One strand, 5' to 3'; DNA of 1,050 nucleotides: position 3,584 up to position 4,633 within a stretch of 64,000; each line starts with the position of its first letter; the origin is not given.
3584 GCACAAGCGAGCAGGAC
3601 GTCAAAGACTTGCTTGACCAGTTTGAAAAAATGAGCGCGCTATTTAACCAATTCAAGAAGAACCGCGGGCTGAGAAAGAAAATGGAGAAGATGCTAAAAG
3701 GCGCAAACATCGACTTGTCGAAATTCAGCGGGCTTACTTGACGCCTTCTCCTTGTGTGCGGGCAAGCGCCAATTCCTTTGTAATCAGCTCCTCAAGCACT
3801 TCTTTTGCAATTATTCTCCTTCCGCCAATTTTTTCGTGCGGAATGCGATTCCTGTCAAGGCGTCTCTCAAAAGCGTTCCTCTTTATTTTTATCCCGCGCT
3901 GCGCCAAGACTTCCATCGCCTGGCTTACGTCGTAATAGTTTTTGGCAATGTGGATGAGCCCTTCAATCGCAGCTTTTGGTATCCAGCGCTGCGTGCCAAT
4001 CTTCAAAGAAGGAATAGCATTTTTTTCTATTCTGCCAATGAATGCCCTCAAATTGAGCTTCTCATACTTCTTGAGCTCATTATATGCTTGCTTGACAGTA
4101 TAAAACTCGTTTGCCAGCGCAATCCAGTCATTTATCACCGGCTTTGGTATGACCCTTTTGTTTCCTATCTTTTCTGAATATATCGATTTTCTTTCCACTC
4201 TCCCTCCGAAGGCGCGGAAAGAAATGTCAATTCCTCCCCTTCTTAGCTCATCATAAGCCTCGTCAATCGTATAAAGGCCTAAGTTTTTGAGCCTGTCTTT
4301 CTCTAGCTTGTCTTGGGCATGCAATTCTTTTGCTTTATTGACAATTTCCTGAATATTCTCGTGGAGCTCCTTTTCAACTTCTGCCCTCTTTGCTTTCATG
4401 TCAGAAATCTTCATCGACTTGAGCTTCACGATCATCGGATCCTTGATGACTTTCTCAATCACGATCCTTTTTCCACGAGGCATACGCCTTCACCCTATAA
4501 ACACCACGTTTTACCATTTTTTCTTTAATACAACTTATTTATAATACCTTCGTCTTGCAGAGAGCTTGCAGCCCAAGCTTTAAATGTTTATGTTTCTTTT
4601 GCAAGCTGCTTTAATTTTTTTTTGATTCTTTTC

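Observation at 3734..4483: Protein built from a K/E-rich coiled coil plus three tandem excisionase/MerR-type HTH domains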

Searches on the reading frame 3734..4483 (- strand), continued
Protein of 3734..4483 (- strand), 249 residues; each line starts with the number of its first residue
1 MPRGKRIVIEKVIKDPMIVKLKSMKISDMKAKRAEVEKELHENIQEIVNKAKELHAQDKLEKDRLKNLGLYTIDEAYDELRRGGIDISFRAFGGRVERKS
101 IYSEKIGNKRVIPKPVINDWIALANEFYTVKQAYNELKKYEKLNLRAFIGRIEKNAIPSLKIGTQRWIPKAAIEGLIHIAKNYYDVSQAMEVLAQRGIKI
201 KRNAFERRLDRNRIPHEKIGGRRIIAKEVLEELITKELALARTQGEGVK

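Call 53: search_protein_families(library=pfam, proteins=[P0155, P0156, P0142, P0131, P0137, P0150, P0133, P0134, P0125, P0118], max_evalue=0.01)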
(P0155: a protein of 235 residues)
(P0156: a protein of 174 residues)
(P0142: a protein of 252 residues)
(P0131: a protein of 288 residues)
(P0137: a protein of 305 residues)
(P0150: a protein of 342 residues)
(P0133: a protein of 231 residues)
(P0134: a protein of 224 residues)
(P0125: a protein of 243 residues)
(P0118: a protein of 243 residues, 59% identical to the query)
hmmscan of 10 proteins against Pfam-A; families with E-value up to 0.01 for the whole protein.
P0155 (235 aa): 20 families
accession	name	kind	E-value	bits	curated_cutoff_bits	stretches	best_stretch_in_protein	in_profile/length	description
PF12728.13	HTH_17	-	3.7e-28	98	27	4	68-112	2-46/51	Helix-turn-helix domain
PF08279.18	HTH_11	-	8.4e-07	29.2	25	0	123-148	12-37/55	HTH domain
PF13384.12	HTH_23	-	9.5e-07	28.9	24.6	0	64-90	14-40/50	Homeodomain-like domain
PF21531.3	Rv2175c_wHTH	-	1.3e-06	28.7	27.1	0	61-100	9-48/57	DNA-binding protein Rv2175c, wHTH domain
PF04297.20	UPF0122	-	2.6e-05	24.8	22.7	0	126-149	33-56/101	Putative helix-turn-helix protein, YlxM / p13 like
PF22083.2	I-HmuI_NUMOD-like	-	2.7e-05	24.1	27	0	66-86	11-31/46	DNA endonuclease I-HmuI-like, NUMOD-like domain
PF13404.12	HTH_AsnC-type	-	6.2e-05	23.2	27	0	64-90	14-40/42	AsnC-type helix-turn-helix domain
PF13518.12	HTH_28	-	9.9e-05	22.8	25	0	68-89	13-34/52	Helix-turn-helix domain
PF18024.7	HTH_50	-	0.00027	21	27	0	66-90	22-46/50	Helix-turn-helix domain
PF13551.12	HTH_29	-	0.00029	21.3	28.1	0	173-197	9-34/64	Winged helix-turn helix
PF02954.25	HTH_8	-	0.00077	19.6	22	0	72-90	23-41/42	Bacterial regulatory protein, Fis family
PF13560.12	HTH_31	-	0.0012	19.6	27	0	63-93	10-39/64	Helix-turn-helix domain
PF15943.11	YdaS_toxin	-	0.0017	18.5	30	0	179-203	12-37/65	Bacterial toxin YdaS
PF08281.18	Sigma70_r4_2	-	0.0018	18.4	25.7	0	72-91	31-50/54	Sigma-70, region 4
PF13338.12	AbiEi_4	-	0.0021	18.6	25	0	68-93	14-38/49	Transcriptional regulator, AbiEi antitoxin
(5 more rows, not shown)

P0156 (174 aa): 20 families
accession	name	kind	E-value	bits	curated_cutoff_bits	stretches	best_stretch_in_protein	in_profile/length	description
PF12728.13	HTH_17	-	5.6e-25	87.8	27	3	8-54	1-47/51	Helix-turn-helix domain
PF08279.18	HTH_11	-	5.4e-08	33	25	0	7-30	14-37/55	HTH domain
PF02954.25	HTH_8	-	7.8e-06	26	22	0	13-31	23-41/42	Bacterial regulatory protein, Fis family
PF18024.7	HTH_50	-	3.6e-05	23.8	27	0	6-31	21-46/50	Helix-turn-helix domain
PF13404.12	HTH_AsnC-type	-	4.8e-05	23.5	27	1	9-31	18-40/42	AsnC-type helix-turn-helix domain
PF13338.12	AbiEi_4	-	0.00014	22.4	25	1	3-34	8-38/49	Transcriptional regulator, AbiEi antitoxin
PF04297.20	UPF0122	-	0.00054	20.6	22.7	0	125-149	32-56/101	Putative helix-turn-helix protein, YlxM / p13 like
PF15943.11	YdaS_toxin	-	0.00062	20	30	0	11-36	11-37/65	Bacterial toxin YdaS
PF13384.12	HTH_23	-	0.00081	19.6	24.6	0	9-25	18-34/50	Homeodomain-like domain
PF13412.12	HTH_24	-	0.0018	18.2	21.9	0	8-31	17-40/48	Winged helix-turn-helix DNA-binding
PF10743.14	Phage_Cox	-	0.0021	18.3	27.5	0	5-39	8-42/87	Regulatory phage protein cox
PF03683.19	UPF0175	-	0.0028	17.7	27.9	0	2-36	27-61/75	Uncharacterised protein family (UPF0175)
PF14549.12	P22_Cro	-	0.0029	17.8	30.2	0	12-37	13-36/60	DNA-binding transcriptional regulator Cro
PF13518.12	HTH_28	-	0.0048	17.4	25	0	67-89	12-34/52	Helix-turn-helix domain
PF07453.19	NUMOD1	-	0.0052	17.4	22.8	0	6-23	14-31/37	NUMOD1 domain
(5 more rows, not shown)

P0142 (252 aa): 2 families
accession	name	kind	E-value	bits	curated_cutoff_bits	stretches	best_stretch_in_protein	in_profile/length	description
PF12728.13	HTH_17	-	2.6e-06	28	27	0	152-184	13-45/51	Helix-turn-helix domain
PF20075.5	DUF6471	-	0.0096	16.2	26.8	0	194-225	19-50/65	Domain of unknown function (DUF6471)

P0131 (288 aa): 0 families

P0137 (305 aa): 1 family
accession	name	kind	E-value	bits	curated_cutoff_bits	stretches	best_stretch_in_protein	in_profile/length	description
PF12728.13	HTH_17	-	0.00031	21.4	27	0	111-147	12-48/51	Helix-turn-helix domain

P0150 (342 aa): 0 families

P0133 (231 aa): 1 family
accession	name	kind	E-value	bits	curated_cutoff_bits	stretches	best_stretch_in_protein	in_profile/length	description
PF12728.13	HTH_17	-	0.00021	22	27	1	186-219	12-45/51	Helix-turn-helix domain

P0134 (224 aa): 0 families

P0125 (243 aa): 1 family
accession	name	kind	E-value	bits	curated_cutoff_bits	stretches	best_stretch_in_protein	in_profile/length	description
PF12728.13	HTH_17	-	3.1e-10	40.6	27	1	85-123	12-50/51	Helix-turn-helix domain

P0118 (243 aa): 1 family
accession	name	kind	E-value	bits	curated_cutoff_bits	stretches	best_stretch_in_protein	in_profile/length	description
PF12728.13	HTH_17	-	5e-07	30.3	27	1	197-237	10-50/51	Helix-turn-helix domain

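Call 62: fold_search(model_id=the predicted structure, library=viral)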
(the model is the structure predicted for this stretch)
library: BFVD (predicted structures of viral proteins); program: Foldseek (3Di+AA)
matches with E <= 10: 534; with E <= 0.001: 0
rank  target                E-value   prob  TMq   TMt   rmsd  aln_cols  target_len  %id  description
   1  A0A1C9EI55            1.2e-03  1.00  0.23  0.38   7.8       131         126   12  HTH DNA binding protein [Rhodococcus phage ChewyVIII]
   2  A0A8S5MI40            2.4e-03  1.00  0.42  0.52   5.0       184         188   10  Uncharacterized protein [Siphoviridae sp. ctvyM23]
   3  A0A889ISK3            4.8e-03  0.99  0.23  0.35  14.3       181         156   13  (no name in the UniProt tables at hand)
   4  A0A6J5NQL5            5.7e-03  1.00  0.32  0.60   4.0       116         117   16  Helix-turn-helix domain containing protein [uncultured Caudovirales phage]
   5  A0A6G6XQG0            1.8e-02  0.97  0.20  0.14   9.5       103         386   10  (no name in the UniProt tables at hand)
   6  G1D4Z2                3.8e-02  0.72  0.22  0.31  10.2       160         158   14  Uncharacterized protein [Mycobacterium phage Pixie]
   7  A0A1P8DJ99            4.7e-02  1.00  0.19  0.68   2.7        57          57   21  (no name in the UniProt tables at hand)
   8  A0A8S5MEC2            4.7e-02  0.57  0.17  0.26  17.8       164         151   14  Transcription regulator-like protein [Siphoviridae sp. ctYh54]
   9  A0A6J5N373            7.1e-02  1.00  0.23  0.72   1.3        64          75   17  Helix-turn-helix domain containing protein [uncultured Caudovirales phage]
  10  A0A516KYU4            7.5e-02  0.41  0.16  0.24  27.2       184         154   12  (no name in the UniProt tables at hand)
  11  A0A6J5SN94            8.4e-02  1.00  0.19  0.71   1.6        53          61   15  Helix-turn-helix domain containing protein [uncultured Caudovirales phage]
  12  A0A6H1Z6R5            8.4e-02  1.00  0.21  0.53   1.9        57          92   21  (no name in the UniProt tables at hand)
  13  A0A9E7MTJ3            8.4e-02  1.00  0.20  0.76   1.9        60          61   23  (no name in the UniProt tables at hand)
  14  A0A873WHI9            8.4e-02  0.98  0.19  0.57   3.1        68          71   19  Uncharacterized protein [Providencia phage PSTCR4]
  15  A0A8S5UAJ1            8.9e-02  1.00  0.19  0.62   2.0        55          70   18  Helix-turn-helix domain protein [Caudovirales sp. ctCVG11]
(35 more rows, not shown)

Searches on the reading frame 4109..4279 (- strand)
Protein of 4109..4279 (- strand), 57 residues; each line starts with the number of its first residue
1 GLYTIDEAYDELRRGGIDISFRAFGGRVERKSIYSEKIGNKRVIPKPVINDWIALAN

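Call 56: search_solved_structures(query=A2, max_evalue=10, show_alignments=3)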
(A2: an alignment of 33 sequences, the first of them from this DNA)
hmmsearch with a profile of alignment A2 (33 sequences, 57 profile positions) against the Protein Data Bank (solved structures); distinct sequences matched with E-value up to 10: 3.
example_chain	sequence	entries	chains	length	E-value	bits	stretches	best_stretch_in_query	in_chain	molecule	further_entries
9k9w_j5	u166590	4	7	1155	0.033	17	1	2-31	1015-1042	Phycobiliprotein ApcE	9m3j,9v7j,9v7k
6m36_A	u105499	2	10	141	0.81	12.5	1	5-29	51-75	Serine-protein kinase RsbW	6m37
9k9w_M2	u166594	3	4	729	9.5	9.1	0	10-36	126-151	Glr2806 protein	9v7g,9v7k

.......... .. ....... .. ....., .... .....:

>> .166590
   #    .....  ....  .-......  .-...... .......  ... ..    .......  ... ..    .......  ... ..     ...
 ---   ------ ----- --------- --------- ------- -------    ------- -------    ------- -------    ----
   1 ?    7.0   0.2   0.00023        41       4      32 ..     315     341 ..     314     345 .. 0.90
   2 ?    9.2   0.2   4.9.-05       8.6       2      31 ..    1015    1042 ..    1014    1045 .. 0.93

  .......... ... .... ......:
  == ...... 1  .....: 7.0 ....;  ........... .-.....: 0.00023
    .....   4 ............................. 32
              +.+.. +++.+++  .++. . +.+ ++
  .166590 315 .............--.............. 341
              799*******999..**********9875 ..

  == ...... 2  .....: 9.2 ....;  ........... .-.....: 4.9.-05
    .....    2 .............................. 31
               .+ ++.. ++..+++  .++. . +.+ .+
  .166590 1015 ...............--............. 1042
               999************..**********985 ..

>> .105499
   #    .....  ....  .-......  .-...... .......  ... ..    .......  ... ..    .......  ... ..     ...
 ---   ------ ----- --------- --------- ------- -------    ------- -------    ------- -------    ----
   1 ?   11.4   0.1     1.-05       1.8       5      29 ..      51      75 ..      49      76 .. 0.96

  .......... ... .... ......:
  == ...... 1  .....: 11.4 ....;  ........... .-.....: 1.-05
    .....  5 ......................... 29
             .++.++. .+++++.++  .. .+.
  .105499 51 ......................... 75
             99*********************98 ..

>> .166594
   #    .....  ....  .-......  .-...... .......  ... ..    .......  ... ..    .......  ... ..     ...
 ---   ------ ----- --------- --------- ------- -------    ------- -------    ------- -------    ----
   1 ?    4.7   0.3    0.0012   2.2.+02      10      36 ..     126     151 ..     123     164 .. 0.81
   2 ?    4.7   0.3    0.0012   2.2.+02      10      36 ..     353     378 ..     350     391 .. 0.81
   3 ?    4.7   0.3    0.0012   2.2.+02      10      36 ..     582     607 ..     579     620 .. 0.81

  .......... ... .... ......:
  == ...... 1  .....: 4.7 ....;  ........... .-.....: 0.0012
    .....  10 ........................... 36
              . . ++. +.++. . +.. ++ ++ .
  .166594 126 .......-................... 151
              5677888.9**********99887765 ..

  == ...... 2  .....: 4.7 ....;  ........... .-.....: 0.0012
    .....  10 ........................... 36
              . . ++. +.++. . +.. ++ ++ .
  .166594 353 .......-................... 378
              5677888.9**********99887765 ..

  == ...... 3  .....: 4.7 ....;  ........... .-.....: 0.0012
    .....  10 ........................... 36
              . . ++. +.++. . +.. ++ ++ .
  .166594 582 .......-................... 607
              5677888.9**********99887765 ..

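Call 57: search_protein_families(library=pfam, alignment_id=A2, max_evalue=0.01)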
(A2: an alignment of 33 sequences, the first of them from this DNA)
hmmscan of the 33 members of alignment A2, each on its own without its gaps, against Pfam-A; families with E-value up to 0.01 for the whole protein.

A. member 1, seq(57 aa): 0 families

B. families by the number of members that match (of 33 scanned): 1 family
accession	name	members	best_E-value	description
PF12728.13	HTH_17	10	5.7e-05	Helix-turn-helix domain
